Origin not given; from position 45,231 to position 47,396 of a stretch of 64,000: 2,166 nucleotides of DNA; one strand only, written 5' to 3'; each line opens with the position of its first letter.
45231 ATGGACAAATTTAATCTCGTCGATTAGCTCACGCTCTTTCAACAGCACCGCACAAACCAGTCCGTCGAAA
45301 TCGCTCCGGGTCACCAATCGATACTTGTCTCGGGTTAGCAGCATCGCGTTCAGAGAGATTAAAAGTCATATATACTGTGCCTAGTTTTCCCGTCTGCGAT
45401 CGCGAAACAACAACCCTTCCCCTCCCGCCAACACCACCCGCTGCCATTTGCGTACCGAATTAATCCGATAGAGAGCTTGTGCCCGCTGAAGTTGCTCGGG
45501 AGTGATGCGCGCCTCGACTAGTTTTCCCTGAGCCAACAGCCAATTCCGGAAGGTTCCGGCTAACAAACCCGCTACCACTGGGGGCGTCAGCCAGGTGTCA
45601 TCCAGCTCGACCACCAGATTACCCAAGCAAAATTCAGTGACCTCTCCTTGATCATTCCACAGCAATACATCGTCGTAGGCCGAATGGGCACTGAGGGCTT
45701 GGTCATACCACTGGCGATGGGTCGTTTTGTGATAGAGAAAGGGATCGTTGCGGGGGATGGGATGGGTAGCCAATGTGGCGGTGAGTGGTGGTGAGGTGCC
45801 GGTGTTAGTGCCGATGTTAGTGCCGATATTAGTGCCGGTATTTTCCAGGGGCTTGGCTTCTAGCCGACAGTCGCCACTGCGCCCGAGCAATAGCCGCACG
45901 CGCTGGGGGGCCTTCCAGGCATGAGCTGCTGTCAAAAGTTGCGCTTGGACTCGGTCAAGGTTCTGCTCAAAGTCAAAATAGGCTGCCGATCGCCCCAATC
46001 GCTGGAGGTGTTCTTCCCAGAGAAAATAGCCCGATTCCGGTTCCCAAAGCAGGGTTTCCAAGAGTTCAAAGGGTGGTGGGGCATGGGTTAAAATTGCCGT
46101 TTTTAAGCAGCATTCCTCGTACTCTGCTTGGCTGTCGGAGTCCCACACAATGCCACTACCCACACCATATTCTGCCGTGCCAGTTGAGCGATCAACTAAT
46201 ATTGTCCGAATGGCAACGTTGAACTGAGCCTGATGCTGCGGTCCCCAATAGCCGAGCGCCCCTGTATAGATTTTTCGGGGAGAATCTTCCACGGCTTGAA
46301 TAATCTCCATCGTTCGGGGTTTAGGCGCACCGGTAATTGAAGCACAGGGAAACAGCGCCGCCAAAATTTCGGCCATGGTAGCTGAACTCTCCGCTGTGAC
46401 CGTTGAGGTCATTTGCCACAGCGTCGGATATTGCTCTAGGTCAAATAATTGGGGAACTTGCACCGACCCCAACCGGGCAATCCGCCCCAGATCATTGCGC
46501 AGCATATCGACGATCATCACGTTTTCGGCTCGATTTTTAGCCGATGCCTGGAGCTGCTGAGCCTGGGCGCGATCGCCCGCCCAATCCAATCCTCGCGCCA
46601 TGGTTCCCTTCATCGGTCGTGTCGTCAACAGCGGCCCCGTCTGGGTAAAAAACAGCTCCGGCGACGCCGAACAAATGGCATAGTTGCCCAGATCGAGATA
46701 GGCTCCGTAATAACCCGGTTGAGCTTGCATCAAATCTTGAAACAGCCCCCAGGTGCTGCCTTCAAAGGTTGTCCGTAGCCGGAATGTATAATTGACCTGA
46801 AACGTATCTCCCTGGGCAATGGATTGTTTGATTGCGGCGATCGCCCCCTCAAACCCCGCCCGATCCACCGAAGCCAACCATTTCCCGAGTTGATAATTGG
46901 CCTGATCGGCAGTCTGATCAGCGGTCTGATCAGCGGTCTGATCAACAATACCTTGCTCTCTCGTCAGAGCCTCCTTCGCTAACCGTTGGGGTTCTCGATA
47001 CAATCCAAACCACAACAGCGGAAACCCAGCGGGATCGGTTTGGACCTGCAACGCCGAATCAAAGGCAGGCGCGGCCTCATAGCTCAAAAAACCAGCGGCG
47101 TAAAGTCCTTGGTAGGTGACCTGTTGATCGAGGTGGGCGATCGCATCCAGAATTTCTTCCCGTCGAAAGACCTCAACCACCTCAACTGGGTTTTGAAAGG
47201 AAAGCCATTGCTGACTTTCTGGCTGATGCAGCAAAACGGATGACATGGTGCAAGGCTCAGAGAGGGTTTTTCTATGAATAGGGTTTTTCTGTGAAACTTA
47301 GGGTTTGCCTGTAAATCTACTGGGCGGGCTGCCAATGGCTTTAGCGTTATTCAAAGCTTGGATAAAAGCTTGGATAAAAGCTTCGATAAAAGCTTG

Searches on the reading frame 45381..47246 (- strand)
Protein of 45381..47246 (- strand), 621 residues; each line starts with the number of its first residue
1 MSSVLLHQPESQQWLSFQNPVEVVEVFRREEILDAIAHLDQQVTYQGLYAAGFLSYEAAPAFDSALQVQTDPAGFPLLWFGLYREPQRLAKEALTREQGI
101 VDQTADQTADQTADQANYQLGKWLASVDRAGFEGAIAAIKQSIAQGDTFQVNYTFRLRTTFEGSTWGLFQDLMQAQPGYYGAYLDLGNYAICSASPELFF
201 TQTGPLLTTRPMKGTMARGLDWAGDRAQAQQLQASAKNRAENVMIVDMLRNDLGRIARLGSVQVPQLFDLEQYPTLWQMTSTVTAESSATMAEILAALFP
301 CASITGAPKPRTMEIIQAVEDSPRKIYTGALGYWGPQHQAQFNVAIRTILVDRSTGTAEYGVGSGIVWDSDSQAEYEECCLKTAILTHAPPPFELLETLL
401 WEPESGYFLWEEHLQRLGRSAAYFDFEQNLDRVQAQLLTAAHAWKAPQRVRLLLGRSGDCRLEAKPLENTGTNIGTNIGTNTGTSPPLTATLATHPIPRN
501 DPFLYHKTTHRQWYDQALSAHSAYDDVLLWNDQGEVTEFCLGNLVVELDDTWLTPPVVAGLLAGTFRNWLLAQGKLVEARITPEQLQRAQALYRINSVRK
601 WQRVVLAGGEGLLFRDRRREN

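Call 26: search_protein_families(library=pfam, proteins=[window:45381-47246:-], max_evalue=0.001)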
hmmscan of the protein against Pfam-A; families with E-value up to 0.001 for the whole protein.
window:45381-47246:- (621 aa): 2 families
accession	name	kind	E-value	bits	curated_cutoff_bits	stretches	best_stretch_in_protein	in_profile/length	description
PF00425.24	Chorismate_bind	-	1.3e-82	277.7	27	1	129-382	2-257/257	chorismate binding enzyme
PF01063.24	Aminotran_4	-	1.8e-32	113.5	28.5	1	395-605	2-221/223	Amino-transferase class IV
